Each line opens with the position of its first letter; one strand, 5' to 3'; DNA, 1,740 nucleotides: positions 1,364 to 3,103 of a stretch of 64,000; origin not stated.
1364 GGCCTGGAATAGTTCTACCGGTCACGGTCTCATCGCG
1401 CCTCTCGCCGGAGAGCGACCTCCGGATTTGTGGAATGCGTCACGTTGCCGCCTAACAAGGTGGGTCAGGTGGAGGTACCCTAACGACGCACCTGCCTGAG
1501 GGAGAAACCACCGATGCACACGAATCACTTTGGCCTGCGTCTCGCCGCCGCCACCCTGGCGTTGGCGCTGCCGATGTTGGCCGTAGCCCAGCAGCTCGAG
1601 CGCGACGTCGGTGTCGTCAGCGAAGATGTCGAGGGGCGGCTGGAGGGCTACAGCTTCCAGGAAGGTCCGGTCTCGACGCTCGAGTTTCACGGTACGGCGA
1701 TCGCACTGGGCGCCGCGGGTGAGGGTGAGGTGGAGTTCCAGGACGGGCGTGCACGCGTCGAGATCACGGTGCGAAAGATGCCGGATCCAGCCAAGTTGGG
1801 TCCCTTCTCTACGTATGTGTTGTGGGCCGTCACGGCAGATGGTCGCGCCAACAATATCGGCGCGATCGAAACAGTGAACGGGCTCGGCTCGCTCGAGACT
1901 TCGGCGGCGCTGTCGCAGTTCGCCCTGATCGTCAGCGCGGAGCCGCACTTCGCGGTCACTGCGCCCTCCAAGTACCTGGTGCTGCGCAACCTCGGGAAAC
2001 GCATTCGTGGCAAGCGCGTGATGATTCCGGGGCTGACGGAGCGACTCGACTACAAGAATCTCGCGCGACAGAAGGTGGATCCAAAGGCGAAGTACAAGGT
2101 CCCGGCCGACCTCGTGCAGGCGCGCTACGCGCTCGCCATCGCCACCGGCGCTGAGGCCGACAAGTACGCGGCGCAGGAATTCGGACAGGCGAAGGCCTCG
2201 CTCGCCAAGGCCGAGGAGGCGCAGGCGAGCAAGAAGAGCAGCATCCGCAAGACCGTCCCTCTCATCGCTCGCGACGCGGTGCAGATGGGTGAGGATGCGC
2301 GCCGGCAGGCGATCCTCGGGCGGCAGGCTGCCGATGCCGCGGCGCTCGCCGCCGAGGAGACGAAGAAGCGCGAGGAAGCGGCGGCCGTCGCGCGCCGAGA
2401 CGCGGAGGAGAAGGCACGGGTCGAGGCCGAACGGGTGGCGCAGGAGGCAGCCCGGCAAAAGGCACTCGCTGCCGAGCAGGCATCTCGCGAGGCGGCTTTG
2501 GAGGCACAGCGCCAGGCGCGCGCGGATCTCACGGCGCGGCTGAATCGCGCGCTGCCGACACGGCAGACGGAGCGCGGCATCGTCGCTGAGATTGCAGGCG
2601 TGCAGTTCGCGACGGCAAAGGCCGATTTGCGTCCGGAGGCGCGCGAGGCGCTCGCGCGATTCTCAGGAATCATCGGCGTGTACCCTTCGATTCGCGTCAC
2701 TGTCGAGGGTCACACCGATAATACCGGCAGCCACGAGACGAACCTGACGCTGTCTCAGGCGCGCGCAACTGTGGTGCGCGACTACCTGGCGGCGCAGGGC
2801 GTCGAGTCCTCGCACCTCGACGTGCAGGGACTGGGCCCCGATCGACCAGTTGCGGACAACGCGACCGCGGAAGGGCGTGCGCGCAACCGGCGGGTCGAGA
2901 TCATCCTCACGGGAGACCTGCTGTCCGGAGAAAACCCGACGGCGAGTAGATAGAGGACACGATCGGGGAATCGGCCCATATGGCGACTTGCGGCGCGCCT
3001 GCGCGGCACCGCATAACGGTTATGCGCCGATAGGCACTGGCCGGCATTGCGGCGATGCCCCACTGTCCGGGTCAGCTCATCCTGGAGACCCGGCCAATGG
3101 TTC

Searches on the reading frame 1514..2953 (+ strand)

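Call 97: search_protein_families(library=pfam, proteins=[window:1514-2953:+], max_evalue=0.00001)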
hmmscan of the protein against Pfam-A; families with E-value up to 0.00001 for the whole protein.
window:1514-2953:+ (479 aa): 1 family
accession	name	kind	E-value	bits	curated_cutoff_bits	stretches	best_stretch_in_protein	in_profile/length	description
PF00691.25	OmpA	-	6.9e-21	74.9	27.2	1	365-459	2-98/98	OmpA family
